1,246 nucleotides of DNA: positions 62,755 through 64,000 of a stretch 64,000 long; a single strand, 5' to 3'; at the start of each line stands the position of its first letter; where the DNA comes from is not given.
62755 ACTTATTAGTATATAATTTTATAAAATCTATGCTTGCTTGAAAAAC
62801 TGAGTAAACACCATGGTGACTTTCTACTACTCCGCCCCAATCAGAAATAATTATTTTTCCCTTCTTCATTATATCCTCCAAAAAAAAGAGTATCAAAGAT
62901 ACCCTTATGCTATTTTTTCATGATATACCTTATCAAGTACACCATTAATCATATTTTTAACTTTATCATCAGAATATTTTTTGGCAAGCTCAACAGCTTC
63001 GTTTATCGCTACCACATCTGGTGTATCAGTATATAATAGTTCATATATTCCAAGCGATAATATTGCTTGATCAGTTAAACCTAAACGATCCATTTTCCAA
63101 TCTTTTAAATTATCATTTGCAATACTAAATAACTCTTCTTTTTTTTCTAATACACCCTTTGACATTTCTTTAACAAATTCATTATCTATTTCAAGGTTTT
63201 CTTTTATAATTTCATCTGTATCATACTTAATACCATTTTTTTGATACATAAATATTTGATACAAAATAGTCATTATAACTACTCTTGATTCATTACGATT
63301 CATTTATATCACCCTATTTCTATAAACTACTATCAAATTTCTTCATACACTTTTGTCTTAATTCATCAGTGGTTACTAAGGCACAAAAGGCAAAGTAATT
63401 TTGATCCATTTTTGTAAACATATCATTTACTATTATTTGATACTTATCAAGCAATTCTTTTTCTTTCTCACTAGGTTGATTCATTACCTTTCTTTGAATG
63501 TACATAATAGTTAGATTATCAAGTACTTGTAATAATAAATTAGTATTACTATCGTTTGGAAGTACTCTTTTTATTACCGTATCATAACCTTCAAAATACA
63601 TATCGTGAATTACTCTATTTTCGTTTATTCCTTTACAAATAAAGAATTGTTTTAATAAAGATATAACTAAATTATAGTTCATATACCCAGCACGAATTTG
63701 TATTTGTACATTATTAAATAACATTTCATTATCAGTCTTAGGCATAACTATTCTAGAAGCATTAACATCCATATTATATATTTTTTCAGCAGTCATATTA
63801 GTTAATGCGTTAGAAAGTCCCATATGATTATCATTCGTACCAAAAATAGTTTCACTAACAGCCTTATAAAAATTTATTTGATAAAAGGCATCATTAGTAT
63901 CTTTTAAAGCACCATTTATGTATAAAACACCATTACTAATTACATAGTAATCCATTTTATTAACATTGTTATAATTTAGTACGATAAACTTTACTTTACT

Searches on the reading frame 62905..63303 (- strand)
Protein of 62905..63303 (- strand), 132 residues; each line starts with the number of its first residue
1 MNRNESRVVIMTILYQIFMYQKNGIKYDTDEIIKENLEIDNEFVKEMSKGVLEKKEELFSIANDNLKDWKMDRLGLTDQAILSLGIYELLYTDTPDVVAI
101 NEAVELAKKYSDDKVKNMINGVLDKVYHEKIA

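Call 76: find_encoding_contigs(protein=window:62905-63303:-, flank=10000, max_places=1)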
Protein window:62905-63303:- (132 aa): 20 contigs read that carry it; 1 place shown.
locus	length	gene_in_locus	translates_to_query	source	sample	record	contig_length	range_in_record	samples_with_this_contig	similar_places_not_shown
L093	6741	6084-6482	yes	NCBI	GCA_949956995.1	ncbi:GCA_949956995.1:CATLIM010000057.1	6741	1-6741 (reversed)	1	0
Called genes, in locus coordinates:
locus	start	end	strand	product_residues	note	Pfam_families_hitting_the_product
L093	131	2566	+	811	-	PF21461:HL_N-beta (weak)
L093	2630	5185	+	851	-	PF01624:MutS_I, PF05188:MutS_II, PF05192:MutS_III, PF05190:MutS_IV, PF00488:MutS_V, PF27441:MutS_C (weak)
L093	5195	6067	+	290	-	-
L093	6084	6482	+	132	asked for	PF01029:NusB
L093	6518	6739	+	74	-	?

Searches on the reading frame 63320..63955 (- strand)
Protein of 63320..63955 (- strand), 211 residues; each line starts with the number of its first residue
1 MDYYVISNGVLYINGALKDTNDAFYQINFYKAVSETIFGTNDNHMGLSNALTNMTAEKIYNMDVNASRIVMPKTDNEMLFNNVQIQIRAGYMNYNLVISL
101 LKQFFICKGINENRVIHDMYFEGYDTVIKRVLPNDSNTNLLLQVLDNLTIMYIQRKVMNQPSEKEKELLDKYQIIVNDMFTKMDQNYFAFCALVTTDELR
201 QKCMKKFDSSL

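Call 75: find_encoding_contigs(protein=window:63320-63955:-, flank=10000, max_places=1)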
Protein window:63320-63955:- (211 aa): no gene with exactly this product is on record in the collection.
